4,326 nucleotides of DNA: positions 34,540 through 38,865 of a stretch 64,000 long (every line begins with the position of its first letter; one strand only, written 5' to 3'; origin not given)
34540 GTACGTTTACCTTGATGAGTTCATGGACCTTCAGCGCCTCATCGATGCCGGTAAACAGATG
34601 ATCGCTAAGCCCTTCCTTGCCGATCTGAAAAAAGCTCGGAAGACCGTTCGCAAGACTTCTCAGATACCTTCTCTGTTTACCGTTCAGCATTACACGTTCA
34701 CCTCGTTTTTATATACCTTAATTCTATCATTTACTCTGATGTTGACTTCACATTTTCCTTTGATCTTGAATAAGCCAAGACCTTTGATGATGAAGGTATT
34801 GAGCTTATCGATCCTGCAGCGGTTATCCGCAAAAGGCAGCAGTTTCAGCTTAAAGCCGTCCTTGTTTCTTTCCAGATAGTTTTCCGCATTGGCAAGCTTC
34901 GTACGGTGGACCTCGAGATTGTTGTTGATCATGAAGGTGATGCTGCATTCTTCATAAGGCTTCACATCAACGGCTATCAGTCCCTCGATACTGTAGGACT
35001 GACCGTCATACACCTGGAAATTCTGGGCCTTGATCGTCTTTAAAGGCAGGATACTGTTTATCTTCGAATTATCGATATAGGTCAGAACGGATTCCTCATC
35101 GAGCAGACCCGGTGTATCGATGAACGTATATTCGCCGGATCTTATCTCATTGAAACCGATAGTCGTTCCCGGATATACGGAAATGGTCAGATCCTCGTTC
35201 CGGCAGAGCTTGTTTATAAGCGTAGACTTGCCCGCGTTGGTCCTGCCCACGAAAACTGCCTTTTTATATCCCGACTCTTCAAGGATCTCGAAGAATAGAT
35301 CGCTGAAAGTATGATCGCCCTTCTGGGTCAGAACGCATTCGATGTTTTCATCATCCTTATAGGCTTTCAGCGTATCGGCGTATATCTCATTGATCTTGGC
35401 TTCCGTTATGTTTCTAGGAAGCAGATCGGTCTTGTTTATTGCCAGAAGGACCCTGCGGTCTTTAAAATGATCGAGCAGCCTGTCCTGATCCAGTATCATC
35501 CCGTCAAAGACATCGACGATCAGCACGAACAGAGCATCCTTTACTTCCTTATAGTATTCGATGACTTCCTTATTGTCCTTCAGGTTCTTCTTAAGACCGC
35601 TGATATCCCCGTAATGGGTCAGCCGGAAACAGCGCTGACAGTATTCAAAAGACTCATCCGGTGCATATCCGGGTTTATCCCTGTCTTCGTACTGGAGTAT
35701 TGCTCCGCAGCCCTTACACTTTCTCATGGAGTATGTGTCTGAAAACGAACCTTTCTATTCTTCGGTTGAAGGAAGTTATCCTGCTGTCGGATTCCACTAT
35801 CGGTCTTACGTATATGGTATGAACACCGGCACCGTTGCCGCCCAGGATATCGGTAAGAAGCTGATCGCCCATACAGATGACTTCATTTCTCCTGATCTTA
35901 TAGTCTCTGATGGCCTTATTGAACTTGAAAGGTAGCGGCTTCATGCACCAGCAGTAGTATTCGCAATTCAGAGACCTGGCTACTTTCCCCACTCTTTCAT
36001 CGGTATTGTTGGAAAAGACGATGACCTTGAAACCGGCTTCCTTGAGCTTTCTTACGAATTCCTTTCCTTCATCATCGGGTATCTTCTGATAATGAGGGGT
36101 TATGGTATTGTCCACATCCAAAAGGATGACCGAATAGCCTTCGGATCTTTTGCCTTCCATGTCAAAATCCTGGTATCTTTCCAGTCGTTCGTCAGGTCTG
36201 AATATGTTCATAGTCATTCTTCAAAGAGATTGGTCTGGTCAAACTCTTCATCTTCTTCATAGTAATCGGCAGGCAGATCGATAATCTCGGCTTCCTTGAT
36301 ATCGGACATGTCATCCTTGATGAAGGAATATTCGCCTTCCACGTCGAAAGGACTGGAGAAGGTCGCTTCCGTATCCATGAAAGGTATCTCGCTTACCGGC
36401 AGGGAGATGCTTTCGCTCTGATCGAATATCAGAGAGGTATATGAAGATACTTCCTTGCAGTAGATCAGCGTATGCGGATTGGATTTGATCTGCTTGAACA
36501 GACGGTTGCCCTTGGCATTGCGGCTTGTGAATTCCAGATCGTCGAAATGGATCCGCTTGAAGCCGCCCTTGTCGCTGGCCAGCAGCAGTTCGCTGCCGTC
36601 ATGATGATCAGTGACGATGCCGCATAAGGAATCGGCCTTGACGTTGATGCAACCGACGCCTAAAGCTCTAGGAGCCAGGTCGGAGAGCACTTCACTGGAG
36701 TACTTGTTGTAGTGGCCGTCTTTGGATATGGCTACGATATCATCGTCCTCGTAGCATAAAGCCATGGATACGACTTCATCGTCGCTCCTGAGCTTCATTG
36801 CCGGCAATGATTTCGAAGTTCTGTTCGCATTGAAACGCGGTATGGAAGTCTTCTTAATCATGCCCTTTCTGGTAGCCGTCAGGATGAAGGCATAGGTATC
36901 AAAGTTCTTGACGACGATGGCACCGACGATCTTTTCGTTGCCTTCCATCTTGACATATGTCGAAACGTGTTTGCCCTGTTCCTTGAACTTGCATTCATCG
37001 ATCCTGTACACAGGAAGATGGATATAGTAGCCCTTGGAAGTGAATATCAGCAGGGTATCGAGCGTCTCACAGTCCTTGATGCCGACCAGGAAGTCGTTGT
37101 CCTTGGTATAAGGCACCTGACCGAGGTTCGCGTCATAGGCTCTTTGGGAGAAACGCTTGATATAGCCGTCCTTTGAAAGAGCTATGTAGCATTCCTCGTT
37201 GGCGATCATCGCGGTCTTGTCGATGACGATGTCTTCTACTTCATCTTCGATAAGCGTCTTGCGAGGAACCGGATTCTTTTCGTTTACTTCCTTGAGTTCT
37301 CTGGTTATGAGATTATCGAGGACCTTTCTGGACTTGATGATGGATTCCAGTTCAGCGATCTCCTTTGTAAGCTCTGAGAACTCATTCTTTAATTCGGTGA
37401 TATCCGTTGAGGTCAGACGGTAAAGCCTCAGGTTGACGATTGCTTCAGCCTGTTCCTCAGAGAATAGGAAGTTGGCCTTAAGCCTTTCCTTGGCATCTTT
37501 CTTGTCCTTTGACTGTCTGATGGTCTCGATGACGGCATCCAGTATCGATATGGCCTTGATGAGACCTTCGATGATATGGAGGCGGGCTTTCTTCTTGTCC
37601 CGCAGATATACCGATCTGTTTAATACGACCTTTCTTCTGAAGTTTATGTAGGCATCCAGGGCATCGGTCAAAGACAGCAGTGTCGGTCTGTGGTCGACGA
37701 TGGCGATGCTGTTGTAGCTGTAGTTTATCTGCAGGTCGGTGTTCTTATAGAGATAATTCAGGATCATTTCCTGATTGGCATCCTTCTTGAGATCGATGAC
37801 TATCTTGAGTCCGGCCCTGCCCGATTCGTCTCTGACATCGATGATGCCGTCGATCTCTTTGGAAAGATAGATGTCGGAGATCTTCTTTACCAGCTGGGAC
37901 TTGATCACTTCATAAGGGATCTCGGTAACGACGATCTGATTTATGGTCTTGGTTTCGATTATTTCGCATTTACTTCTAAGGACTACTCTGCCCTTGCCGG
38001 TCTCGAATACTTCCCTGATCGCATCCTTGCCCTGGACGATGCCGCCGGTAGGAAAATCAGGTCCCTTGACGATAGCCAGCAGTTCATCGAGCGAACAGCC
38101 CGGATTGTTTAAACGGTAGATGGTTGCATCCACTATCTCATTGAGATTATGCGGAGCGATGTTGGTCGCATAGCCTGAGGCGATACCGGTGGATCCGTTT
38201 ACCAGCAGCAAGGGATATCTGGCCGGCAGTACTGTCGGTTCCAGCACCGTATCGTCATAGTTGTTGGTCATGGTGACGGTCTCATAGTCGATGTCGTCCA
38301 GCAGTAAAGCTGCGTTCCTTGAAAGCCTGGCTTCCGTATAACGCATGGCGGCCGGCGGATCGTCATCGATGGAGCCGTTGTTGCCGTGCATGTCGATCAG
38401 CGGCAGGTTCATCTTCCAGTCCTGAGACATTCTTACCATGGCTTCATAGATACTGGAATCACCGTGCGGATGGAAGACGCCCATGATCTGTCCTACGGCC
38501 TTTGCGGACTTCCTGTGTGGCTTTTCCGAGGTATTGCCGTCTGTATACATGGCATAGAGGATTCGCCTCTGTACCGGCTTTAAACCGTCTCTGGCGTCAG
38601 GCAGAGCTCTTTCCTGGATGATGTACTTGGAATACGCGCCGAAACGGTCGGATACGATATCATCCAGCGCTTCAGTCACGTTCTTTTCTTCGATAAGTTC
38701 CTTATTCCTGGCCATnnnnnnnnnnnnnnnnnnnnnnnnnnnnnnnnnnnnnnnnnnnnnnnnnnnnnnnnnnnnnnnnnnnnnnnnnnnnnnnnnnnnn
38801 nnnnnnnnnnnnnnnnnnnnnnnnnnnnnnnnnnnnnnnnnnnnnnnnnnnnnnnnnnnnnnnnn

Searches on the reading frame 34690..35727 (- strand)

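Call 7: search_protein_families(library=pfam, proteins=[window:34690-35727:-])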
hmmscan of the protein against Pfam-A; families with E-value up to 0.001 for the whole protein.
window:34690-35727:- (345 aa): 4 families
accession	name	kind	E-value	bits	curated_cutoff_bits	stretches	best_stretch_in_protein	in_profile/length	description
PF01926.29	MMR_HSR1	-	5.4e-17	62.4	21.9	1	157-212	2-64/113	50S ribosome-binding GTPase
PF02421.24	FeoB_N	-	1.1e-06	28.6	27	1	156-208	2-57/156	Ferrous iron transport protein B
PF03193.22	RsgA_GTPase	-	3e-06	27.6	30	1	89-183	52-135/174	RsgA GTPase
PF00350.29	Dynamin_N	-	2.3e-05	24.9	27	0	158-188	2-32/168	Dynamin family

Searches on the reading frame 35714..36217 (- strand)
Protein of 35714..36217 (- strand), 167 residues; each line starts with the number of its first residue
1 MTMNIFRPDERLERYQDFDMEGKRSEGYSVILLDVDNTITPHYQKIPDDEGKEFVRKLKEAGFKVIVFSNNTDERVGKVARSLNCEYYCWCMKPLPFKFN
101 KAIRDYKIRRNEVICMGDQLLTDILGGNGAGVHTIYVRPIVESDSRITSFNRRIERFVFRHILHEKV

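Call 7: search_protein_families(library=pfam, proteins=[window:35714-36217:-])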
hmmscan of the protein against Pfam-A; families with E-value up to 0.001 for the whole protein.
window:35714-36217:- (167 aa): 5 families
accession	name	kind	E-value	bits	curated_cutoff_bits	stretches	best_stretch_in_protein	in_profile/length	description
PF00702.32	Hydrolase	-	1.4e-11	45.6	26.4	1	25-131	77-191/191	haloacid dehalogenase-like hydrolase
PF13242.12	Hydrolase_like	-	7.1e-10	39.1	22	1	91-148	2-59/75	HAD-hyrolase-like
PF13419.12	HAD_2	-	5.9e-09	36.7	23.8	1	50-137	83-178/178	Haloacid dehalogenase-like hydrolase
PF09419.16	PGP_phosphatase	-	1.6e-07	31.5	20.4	0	12-72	23-87/168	Mitochondrial PGP phosphatase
PF08282.18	Hydrolase_3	-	4.7e-05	23.7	20.9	1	31-91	1-60/255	haloacid dehalogenase-like hydrolase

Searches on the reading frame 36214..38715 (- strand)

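Call 7: search_protein_families(library=pfam, proteins=[window:36214-38715:-])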
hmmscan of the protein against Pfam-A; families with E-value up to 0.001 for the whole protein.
window:36214-38715:- (833 aa): 2 families
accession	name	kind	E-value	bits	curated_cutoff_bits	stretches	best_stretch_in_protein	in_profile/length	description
PF00521.26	DNA_topoisoIV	-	3.2e-153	511.1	31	1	36-475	1-432/432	DNA gyrase/topoisomerase IV, subunit A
PF03989.18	DNA_gyraseA_C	-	5.4e-27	93.4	27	3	553-603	1-48/48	DNA gyrase C-terminal domain, beta-propeller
